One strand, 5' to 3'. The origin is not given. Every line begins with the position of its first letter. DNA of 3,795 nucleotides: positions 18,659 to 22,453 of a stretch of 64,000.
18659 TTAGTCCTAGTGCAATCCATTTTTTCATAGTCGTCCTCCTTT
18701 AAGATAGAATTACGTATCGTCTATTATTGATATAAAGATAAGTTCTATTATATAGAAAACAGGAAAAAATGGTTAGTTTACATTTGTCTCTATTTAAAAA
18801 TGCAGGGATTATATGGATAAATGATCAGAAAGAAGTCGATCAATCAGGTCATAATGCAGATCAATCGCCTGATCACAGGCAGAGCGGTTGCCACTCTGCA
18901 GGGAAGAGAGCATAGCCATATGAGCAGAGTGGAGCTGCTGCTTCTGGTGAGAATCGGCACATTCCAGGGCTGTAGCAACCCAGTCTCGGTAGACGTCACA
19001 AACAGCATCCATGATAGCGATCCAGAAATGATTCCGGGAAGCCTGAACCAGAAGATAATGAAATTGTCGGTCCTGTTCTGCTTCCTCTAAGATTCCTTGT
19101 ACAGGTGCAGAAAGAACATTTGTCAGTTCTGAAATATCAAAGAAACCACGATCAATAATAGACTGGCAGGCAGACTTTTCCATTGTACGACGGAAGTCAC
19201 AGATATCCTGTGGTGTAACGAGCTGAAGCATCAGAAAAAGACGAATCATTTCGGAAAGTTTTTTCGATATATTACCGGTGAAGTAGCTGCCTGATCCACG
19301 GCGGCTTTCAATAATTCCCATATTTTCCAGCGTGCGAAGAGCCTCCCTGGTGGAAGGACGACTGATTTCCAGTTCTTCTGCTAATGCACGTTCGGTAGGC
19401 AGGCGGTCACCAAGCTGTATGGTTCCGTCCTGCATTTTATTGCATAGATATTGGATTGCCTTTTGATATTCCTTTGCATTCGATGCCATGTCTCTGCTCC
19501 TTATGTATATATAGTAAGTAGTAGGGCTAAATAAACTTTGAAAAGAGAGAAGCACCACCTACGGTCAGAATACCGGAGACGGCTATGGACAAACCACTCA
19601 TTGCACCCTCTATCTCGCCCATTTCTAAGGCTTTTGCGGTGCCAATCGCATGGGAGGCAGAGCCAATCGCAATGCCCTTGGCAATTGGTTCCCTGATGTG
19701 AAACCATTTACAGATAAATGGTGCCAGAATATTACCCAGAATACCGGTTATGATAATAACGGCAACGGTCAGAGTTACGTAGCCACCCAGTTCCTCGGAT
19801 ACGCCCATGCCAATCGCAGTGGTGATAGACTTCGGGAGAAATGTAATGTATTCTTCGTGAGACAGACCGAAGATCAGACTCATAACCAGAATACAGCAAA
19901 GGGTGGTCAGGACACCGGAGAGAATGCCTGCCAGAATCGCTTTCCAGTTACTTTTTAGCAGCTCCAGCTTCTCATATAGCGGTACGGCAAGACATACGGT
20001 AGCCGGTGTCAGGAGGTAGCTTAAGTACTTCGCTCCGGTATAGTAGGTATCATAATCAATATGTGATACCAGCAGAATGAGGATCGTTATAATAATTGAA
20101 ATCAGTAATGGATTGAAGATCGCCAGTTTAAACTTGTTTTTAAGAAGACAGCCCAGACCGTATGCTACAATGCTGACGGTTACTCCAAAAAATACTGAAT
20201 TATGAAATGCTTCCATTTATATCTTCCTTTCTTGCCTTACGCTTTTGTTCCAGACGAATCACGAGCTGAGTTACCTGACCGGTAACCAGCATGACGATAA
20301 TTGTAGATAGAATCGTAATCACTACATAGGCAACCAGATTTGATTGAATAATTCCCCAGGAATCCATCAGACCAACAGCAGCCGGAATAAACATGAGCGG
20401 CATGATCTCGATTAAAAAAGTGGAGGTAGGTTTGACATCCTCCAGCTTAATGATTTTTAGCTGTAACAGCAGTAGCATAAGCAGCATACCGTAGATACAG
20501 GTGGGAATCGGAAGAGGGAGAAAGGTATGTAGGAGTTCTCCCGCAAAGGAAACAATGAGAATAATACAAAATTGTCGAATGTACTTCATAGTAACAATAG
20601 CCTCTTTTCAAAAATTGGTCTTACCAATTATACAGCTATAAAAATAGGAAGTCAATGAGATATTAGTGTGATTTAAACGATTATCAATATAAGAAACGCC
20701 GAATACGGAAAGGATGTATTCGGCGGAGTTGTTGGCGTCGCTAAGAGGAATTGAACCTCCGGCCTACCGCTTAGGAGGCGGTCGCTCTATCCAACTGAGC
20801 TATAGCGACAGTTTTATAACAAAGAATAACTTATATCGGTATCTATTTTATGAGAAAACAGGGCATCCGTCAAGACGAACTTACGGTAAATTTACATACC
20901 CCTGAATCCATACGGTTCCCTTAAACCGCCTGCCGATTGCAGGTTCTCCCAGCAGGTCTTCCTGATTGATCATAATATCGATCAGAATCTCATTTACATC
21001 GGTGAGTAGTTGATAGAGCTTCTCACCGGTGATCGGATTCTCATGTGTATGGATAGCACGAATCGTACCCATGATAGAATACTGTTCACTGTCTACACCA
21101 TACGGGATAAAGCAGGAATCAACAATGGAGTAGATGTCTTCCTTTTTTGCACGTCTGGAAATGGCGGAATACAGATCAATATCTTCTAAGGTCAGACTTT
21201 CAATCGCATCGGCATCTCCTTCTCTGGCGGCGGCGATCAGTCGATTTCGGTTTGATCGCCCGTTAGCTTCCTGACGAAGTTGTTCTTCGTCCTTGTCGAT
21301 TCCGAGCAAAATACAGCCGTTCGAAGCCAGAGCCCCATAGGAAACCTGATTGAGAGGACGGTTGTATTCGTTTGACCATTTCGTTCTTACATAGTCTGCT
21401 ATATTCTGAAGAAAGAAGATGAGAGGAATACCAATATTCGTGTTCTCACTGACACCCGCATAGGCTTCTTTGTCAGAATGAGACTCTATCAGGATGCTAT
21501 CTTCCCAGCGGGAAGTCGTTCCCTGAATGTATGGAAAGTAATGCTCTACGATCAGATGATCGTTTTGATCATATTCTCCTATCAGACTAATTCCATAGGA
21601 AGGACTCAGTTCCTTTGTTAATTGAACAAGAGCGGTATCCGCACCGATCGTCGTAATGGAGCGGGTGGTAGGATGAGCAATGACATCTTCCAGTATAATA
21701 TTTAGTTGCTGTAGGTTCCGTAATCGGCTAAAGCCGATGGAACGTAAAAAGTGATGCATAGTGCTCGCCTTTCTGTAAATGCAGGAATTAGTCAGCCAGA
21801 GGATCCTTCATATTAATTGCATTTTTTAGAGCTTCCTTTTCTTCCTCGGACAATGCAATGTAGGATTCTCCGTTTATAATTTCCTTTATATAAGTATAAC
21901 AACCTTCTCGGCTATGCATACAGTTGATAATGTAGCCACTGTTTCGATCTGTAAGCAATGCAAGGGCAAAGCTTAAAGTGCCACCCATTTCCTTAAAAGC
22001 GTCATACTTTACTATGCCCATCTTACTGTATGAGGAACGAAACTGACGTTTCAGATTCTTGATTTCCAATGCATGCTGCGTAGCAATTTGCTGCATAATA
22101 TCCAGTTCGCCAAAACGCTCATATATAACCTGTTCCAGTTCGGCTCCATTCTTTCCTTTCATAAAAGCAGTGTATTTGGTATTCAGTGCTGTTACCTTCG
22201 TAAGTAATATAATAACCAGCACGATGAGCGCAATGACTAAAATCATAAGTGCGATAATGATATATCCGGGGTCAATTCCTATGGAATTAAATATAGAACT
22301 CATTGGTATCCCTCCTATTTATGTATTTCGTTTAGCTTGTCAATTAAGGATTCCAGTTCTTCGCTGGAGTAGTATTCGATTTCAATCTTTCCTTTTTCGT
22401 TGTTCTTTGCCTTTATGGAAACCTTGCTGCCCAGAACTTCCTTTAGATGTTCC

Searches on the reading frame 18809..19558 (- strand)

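Call 28: search_protein_families(library=pfam, proteins=[window:18809-19558:-], max_evalue=0.00001)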
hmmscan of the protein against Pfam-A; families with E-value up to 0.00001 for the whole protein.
window:18809-19558:- (249 aa): 2 families
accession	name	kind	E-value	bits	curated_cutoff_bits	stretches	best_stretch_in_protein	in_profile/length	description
PF00392.27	GntR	-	2.7e-16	59.4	27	1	31-92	2-63/64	Bacterial regulatory proteins, gntR family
PF07729.17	FCD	-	2.4e-09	38.1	24.3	1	118-237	1-124/125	FCD domain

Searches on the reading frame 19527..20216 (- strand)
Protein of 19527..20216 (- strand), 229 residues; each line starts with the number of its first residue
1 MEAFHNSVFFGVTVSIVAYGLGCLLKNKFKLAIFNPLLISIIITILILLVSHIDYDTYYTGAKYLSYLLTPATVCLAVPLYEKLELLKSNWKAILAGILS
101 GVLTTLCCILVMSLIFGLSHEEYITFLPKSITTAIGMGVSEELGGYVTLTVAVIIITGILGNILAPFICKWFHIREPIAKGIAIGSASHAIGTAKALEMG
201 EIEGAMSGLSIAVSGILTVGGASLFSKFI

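Call 28: search_protein_families(library=pfam, proteins=[window:19527-20216:-], max_evalue=0.00001)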
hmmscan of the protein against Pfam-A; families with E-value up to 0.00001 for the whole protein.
window:19527-20216:- (229 aa): 1 family
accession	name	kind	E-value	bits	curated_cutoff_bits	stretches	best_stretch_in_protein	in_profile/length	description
PF04172.21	LrgB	-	9.2e-83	277.3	25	1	15-227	1-213/214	LrgB-like family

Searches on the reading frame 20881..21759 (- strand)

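Call 28: search_protein_families(library=pfam, proteins=[window:20881-21759:-], max_evalue=0.00001)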
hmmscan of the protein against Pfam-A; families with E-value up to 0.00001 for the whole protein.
window:20881-21759:- (292 aa): 1 family
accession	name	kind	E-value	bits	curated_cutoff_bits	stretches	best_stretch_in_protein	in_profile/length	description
PF12997.12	DUF3881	-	8.2e-107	357.1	27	1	5-287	1-283/283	Domain of unknown function, E. rectale Gene description (DUF3881)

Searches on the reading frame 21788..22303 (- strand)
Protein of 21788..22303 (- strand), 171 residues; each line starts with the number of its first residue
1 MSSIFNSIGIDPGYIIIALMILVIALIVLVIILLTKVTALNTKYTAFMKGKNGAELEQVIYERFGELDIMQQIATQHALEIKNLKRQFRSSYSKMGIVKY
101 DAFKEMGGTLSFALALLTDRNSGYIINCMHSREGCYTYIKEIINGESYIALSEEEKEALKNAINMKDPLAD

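Call 28: search_protein_families(library=pfam, proteins=[window:21788-22303:-], max_evalue=0.00001)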
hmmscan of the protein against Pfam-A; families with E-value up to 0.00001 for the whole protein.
window:21788-22303:- (171 aa): 1 family
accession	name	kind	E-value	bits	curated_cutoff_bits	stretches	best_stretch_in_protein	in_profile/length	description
PF14584.11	DUF4446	-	9.7e-55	185.1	27.4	1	14-162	1-149/150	Protein of unknown function (DUF4446)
